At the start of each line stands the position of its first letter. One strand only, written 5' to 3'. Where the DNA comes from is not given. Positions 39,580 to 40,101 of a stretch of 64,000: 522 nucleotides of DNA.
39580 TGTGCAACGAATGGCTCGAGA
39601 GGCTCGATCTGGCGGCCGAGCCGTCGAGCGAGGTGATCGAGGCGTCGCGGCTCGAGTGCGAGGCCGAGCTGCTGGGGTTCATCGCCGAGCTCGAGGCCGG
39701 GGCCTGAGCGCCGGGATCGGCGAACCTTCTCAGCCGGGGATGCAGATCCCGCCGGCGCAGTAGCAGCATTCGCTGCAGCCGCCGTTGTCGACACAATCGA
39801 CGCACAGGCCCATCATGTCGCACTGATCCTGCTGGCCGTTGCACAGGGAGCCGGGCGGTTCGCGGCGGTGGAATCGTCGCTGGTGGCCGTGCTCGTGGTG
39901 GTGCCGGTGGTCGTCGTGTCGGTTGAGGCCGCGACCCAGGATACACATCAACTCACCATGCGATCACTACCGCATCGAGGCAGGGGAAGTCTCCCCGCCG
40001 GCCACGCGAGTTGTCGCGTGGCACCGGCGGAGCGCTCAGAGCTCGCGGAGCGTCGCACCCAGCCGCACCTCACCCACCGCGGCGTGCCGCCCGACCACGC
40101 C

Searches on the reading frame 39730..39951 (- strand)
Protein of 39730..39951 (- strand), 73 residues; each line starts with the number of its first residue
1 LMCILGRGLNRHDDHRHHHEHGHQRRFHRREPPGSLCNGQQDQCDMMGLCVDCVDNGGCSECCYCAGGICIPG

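Call 5: search_protein_families(library=pfam, proteins=[window:39730-39951:-], max_evalue=0.01)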
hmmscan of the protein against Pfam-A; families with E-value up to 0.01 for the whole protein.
window:39730-39951:- (73 aa): 0 families

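Call 6: search_protein_families(library=ncbifam, proteins=[window:39730-39951:-], max_evalue=1)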
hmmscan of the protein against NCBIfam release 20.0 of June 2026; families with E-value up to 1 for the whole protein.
window:39730-39951:- (73 aa): 0 families

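Call 7: find_homologous_proteins(query=window:39733-39951:-, max_evalue=10)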
Query seq(73 aa) (73 aa): 1 proteins with E <= 10 among 1 candidates.
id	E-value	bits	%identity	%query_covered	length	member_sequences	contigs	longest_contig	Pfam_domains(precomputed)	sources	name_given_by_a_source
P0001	6.2e-44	165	100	99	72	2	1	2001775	-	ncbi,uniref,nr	ncbi:hypothetical protein [Nannocystis bainbridge]|uniref:Uncharacterized protein n=1 Tax=Nannocysti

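Call 17: search_protein_representatives(protein=window:39730-39948:-)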
Query: 72 residues. Proteins with E-value up to 0.001 (for the whole library): 38; up to 1e-10: 3; up to 1e-30: 1. The best 38 are listed.
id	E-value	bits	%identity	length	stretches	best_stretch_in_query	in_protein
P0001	1.9e-44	165.5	100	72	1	1-72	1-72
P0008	3.8e-14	68.7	77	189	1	25-71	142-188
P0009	5.7e-14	68.1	40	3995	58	28-67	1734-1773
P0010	5.5e-09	52.2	63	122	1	30-70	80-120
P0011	4.8e-08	49.2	55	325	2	38-71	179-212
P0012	6.4e-08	48.8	56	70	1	24-70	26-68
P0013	1.0e-07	48.1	52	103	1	26-71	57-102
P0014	1.1e-07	48.1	57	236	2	30-71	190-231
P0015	1.3e-07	47.8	67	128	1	30-71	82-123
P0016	4.1e-07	46.2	66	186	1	30-70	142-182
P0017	4.2e-07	46.2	67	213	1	33-71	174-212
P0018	4.3e-07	46.2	41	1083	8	40-68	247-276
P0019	4.4e-07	46.1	63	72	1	30-70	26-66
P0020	4.5e-07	46.1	64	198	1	30-71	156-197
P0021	8.0e-07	45.3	61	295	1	28-71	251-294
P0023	2.2e-06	43.9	64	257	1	30-71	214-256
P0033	3.3e-05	40.1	62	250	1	32-70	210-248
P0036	4.7e-05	39.7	58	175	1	31-70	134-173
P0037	8.9e-05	38.8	59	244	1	31-71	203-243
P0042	3.0e-04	37.1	60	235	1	32-71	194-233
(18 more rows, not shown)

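Call 21: find_related_loci(query=P0008, collection=genome_contigs, flank=6000)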
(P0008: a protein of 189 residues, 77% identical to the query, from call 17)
Query P0008 (189 aa) in genome_contigs; peptide patterns used: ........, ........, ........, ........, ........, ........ (x = any residue, [..] = any of these).
267 stretches matched a pattern; 1 encode a relative of the query (tblastn E <= 1e-3); 1 distinct loci.
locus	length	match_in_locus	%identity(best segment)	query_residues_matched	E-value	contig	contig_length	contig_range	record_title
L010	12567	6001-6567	99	1-189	8e-116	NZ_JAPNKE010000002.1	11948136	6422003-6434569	Nannocystis pusilla strain Na p29 contig_2, whole genome shotgun sequence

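Call 24: search_protein_families(library=pfam, proteins=[P0008, P0014, P0021, P0023, P0033, P0011, P0018, P0037, P0042], max_evalue=1)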
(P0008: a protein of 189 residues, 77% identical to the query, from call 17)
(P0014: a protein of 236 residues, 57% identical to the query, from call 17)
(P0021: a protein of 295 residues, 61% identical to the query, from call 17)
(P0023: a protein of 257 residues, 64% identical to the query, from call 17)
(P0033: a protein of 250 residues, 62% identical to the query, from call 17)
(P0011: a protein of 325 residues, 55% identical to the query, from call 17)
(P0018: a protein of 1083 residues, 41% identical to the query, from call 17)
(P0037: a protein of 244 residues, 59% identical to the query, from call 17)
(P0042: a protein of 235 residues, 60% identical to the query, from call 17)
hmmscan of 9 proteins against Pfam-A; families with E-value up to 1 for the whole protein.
P0008 (189 aa): 1 family
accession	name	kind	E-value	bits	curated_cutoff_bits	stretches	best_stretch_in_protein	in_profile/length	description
PF07127.16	Nodulin_late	-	0.062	14.1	30.4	1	116-142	27-53/54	Late nodulin domain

P0014 (236 aa): 1 family
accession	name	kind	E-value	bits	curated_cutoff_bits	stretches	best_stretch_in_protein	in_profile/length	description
PF21827.1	New_glue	-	0.13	12.5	31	1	21-72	6-59/94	New glue protein family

P0021 (295 aa): 0 families

P0023 (257 aa): 1 family
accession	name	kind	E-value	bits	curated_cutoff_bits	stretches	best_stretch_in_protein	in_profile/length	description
PF07127.16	Nodulin_late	-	0.18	12.6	30.4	1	82-108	27-53/54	Late nodulin domain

P0033 (250 aa): 0 families

P0011 (325 aa): 0 families

P0018 (1083 aa): 6 families
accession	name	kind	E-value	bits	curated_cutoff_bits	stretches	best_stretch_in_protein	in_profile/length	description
PF21344.3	Zn_ribbon_LysW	-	0.014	15.5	27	0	491-509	5-23/46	Alpha-aminoadipate carrier protein LysW-like, globular domain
PF10246.15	MRP-S35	-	0.029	14.7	25.1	0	291-311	35-56/105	Mitochondrial ribosomal protein MRP-S35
PF18843.6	LPD28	-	0.056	13.5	27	0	376-412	44-82/97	Large polyvalent protein associated domain 28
PF25222.1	DUF7840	-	0.075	13.1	27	0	643-663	34-54/224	Domain of unknown function (DUF7840)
PF11192.13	DUF2977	-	0.18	12.4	21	0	272-288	16-32/61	Protein of unknown function (DUF2977)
PF24890.1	ALN_composite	-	0.21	12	27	0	679-706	26-53/55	Allantoinase, composite domain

P0037 (244 aa): 1 family
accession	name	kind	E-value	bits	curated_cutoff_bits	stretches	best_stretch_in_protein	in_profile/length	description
PF00526.23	Dicty_CTDC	-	0.0044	17.2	27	1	135-148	3-16/24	Dictyostelium (slime mold) repeat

P0042 (235 aa): 0 families

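Call 25: search_protein_families(library=ncbifam, proteins=[P0008, P0014, P0021, P0023, P0033, P0011, P0018, P0037, P0042], max_evalue=1)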
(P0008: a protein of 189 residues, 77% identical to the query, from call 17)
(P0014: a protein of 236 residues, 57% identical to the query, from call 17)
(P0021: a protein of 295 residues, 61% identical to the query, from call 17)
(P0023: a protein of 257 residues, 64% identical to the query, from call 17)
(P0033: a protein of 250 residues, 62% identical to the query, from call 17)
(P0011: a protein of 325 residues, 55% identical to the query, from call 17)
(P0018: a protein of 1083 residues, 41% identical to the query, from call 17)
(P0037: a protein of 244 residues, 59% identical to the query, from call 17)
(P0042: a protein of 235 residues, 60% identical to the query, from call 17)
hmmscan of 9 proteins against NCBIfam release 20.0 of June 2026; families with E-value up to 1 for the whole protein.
P0008 (189 aa): 0 families

P0014 (236 aa): 2 families
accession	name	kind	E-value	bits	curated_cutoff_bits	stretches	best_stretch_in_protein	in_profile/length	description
NF008991.0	PRK12334.2-3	equivalog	0.031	13.7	696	1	24-104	296-373/454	nucleoside triphosphate pyrophosphohydrolase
NF052551.1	EnvBioLpgNMYCTU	equivalog_domain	0.15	11.4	250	1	15-58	6-48/227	envelope biogenesis lipoprotein LpqN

P0021 (295 aa): 0 families

P0023 (257 aa): 1 family
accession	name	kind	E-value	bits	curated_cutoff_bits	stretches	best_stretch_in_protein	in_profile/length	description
NF038033.1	FEA1_rel_lipo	equivalog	0.83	8.3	250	0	34-89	21-78/406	FEA1-related lipoprotein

P0033 (250 aa): 0 families

P0011 (325 aa): 0 families

P0018 (1083 aa): 3 families
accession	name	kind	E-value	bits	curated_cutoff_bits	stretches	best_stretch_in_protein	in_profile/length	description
NF041070.1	carrier_LysW_Arch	domain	8e-12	45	75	5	716-755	6-45/57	alpha-aminoadipate/glutamate carrier protein LysW/ArgW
TIGR02689.1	ars_reduc_gluta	equivalog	0.013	15.6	157.6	0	285-333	54-101/126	arsenate reductase, glutathione/glutaredoxin type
NF002206.0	PRK01099.1-1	equivalog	0.06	13.5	72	0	679-702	19-42/57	DNA-directed RNA polymerase subunit K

P0037 (244 aa): 0 families

P0042 (235 aa): 0 families

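Call 52: find_encoding_contigs(protein=P0001, flank=6000, max_places=2)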
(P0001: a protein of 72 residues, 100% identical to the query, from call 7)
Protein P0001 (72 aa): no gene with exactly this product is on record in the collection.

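Call 55: list_cluster_members(proteins=[P0008, P0014, P0017, P0021, P0023, P0033, P0036, P0037, P0042, P0020])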
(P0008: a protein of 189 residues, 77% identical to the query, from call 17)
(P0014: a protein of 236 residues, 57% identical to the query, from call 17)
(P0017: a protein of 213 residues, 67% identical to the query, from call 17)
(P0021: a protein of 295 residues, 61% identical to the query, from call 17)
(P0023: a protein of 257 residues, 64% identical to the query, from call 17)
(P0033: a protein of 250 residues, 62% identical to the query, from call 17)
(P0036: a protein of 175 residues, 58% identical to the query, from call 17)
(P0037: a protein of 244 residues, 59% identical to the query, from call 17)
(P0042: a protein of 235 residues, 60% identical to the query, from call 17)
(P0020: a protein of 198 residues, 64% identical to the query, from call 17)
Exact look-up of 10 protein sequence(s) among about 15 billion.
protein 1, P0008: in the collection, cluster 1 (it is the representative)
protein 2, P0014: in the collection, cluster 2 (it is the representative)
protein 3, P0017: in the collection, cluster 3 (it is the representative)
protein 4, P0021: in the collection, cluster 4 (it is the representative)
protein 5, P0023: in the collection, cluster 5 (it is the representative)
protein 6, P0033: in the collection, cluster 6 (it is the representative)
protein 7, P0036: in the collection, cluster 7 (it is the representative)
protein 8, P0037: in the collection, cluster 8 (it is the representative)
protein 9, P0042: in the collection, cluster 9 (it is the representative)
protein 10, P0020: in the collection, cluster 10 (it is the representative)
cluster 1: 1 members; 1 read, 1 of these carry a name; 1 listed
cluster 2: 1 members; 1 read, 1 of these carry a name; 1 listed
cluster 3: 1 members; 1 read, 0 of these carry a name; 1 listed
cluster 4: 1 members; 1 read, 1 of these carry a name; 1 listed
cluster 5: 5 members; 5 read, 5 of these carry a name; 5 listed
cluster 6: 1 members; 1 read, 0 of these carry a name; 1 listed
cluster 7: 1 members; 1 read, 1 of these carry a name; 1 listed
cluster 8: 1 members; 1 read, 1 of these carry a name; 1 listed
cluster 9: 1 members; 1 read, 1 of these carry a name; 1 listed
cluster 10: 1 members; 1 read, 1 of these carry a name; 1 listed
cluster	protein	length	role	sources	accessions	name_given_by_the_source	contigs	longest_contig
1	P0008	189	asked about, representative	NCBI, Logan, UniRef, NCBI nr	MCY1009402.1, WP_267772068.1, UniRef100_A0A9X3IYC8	hypothetical protein OV079_28340 [Nannocystis pusilla] | Uncharacterized protein n=1 Tax=Nannocystis pusilla TaxID=889268 RepID=A0A9X3IYC8_9BACT | hypothetical protein [Nannocystis pusilla]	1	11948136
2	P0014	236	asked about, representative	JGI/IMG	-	hypothetical protein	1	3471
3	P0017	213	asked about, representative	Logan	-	-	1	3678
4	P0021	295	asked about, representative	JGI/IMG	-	hypothetical protein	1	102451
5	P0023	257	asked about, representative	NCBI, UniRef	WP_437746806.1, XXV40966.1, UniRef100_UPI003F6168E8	hypothetical protein WMF39_18390 [Sorangium sp. So ce1504] | hypothetical protein n=1 Tax=Sorangium sp. So ce1504 TaxID=3133337 RepID=UPI003F6168E8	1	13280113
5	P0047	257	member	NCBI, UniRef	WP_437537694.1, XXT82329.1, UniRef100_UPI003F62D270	hypothetical protein WME79_18775 [Sorangium sp. So ce726] | hypothetical protein n=1 Tax=Sorangium sp. So ce726 TaxID=3133319 RepID=UPI003F62D270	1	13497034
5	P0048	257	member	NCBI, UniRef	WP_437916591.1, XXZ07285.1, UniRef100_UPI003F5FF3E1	hypothetical protein WME73_18860 [Sorangium sp. So ce302] | hypothetical protein n=1 Tax=Sorangium sp. So ce302 TaxID=3133297 RepID=UPI003F5FF3E1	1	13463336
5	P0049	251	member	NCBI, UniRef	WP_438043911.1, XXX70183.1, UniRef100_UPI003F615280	hypothetical protein [Sorangium sp. So ce128] | hypothetical protein n=1 Tax=Sorangium sp. So ce128 TaxID=3133281 RepID=UPI003F615280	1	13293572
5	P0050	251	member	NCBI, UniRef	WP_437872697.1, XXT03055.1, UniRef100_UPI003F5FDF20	hypothetical protein [Sorangium sp. So ce363] | hypothetical protein n=1 Tax=Sorangium sp. So ce363 TaxID=3133304 RepID=UPI003F5FDF20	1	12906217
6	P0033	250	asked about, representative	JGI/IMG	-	-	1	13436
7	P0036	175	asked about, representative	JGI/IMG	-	hypothetical protein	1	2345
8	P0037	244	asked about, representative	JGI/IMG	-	hypothetical protein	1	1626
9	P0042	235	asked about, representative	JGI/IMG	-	hypothetical protein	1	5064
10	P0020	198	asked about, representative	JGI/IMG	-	hypothetical protein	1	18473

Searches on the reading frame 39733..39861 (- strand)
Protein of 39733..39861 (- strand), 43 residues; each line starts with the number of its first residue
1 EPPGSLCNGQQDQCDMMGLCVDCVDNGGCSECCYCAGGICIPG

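Call 30: find_homologous_proteins(query=A1, max_evalue=0.001)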
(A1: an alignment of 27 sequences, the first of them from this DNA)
Query A1 (27 sequences) (43 aa, profile of the alignment): 4 proteins with E <= 0.001 among 12 candidates.
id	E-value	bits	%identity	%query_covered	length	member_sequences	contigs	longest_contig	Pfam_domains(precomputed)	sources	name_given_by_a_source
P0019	1.4e-14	72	63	95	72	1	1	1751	-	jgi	jgi:hypothetical protein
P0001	1.5e-14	72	100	100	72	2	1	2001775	-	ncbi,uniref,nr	ncbi:hypothetical protein [Nannocystis bainbridge]|uniref:Uncharacterized protein n=1 Tax=Nannocysti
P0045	1.3e-13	69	56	98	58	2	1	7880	-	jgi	jgi:hypothetical protein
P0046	7.5e-13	66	73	93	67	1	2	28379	-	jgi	-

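Call 32: find_encoding_contigs(protein=P0046, flank=8000, max_places=3)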
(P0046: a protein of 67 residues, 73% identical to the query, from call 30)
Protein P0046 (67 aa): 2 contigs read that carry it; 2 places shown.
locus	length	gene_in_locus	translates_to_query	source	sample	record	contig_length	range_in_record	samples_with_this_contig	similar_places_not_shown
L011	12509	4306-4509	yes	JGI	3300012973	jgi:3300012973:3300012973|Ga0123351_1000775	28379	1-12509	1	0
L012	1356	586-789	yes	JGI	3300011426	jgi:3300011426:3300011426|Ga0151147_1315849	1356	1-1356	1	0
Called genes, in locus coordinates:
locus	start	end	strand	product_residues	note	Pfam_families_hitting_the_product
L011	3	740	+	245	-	?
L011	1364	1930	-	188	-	-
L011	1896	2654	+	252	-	-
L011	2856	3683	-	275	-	PF13646:HEAT_2 (faint)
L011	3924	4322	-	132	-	-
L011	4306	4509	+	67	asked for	-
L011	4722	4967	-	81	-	PF00364:Biotin_lipoyl, PF25919:BSH_CusB (faint), PF25984:BSH_YknX (weak), PF25997:BSH_YhbJ (weak)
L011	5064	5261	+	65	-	-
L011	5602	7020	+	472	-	PF03007:WS_DGAT_cat, PF06974:WS_DGAT_C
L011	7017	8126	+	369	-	PF01594:AI-2E_transport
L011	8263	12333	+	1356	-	PF01339:CheB_methylest, PF03705:CheR_N, PF01739:CheR, PF13596:PAS_10, PF00989:PAS, PF08448:PAS_4, PF13426:PAS_9, PF00512:HisKA, +5 more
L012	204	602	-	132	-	-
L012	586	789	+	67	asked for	-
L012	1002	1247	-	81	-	PF00364:Biotin_lipoyl, PF25919:BSH_CusB (faint), PF25984:BSH_YknX (weak), PF25997:BSH_YhbJ (weak)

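Call 33: find_encoding_contigs(protein=P0045, flank=8000, max_places=2)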
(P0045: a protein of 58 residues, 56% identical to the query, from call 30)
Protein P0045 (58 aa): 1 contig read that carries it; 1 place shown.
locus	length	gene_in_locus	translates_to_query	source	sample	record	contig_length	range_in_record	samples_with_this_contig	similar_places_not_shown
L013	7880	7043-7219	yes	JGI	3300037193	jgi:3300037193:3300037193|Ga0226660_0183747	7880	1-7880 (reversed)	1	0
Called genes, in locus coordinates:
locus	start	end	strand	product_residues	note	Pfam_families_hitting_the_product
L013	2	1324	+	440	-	?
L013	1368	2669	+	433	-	PF05057:DUF676, PF07819:PGAP1, PF12697:Abhydrolase_6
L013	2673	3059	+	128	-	PF05670:NFACT-R_1, PF18297:NFACT-R_2 (weak)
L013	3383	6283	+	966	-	PF00072:Response_reg, PF00989:PAS, PF08448:PAS_4 (faint), PF13188:PAS_8 (weak), PF13426:PAS_9, PF00512:HisKA (weak), PF02518:HATPase_c, PF00072:Response_reg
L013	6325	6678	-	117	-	-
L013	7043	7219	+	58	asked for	-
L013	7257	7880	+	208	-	?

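Call 40: search_solved_structures(query=A1, max_evalue=10)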
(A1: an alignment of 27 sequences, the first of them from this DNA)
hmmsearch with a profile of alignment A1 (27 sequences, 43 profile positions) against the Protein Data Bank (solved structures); distinct sequences matched with E-value up to 10: 1.
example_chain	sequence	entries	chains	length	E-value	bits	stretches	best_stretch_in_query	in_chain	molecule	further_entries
6ak0_A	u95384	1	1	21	0.38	14.2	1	14-36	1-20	CYS-LEU-GLY-VAL-GLY-SER-CYS-VAL-ASP-PHE-ALA-GLY-CYS-GLY-TYR-ALA-VAL-VAL-CYS-PHE-DTR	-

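Call 46: predict_structure(alignment_id=A1)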
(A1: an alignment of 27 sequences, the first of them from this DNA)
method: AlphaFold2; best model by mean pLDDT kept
length: 43 residues; sequences in the alignment: 27
mean_pLDDT: 71.0   pTM: 0.42
mean pLDDT of the five models: 71.0, 69.1, 68.7, 58.9, 56.1
residues with pLDDT >= 90: 0; 70-90: 23; 50-70: 20; < 50: 0
segments of 3 or more residues with pLDDT < 50: none
pLDDT, mean of each block of 10 residues (from residue 1): 68 75 66 75 72
secondary structure, 60 per line:
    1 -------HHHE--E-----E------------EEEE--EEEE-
elements in order: E33-36 E39-42

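Call 49: fold_search(model_id=the predicted structure, library=pdb)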
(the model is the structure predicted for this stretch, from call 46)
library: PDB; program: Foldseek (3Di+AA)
matches with E <= 10: 9; with E <= 0.001: 0
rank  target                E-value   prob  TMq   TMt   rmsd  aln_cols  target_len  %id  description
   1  2v4b_A                4.5e+00  0.06  0.28  0.05   3.1        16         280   31  Crystal Structure of Human ADAMTS-1 catalytic Domain and Cysteine- Rich Domain (apo-form) (released 2008-01-15)
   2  2jih_A                6.0e+00  0.02  0.28  0.05   8.0        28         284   21  Crystal Structure of Human ADAMTS-1 catalytic Domain and Cysteine- Rich Domain (complex-form) (released 2008-01-15)
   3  2jih_B                6.5e+00  0.02  0.27  0.05   8.0        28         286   21  Crystal Structure of Human ADAMTS-1 catalytic Domain and Cysteine- Rich Domain (complex-form) (released 2008-01-15)
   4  7zwh_D                6.9e+00  0.01  0.28  0.02   7.7        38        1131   24  VWF Tubules of D1D2 and D'D3A1 domains (released 2022-07-13)
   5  3q2g_B                8.0e+00  0.04  0.28  0.05   2.3        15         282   33  Adamts1 in complex with a novel N-hydroxyformamide inhibitors (released 2011-03-30)
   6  7u6d_C                8.0e+00  0.01  0.25  0.03   8.6        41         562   24  Head region of insulin receptor ectodomain (A-isoform) bound to the non-insulin agonist IM459 (released 2022-10-05)
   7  3hdb_A                8.6e+00  0.05  0.28  0.03   1.6        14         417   28  Crystal structure of AaHIV, A metalloproteinase from venom of Agkistrodon Acutus (released 2009-08-11)
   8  3q2g_A                8.6e+00  0.02  0.28  0.05   8.0        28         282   21  Adamts1 in complex with a novel N-hydroxyformamide inhibitors (released 2011-03-30)
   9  3g5c_A                9.9e+00  0.02  0.36  0.04  10.1        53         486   23  Structural and biochemical studies on the ectodomain of human ADAM22 (released 2009-08-18)
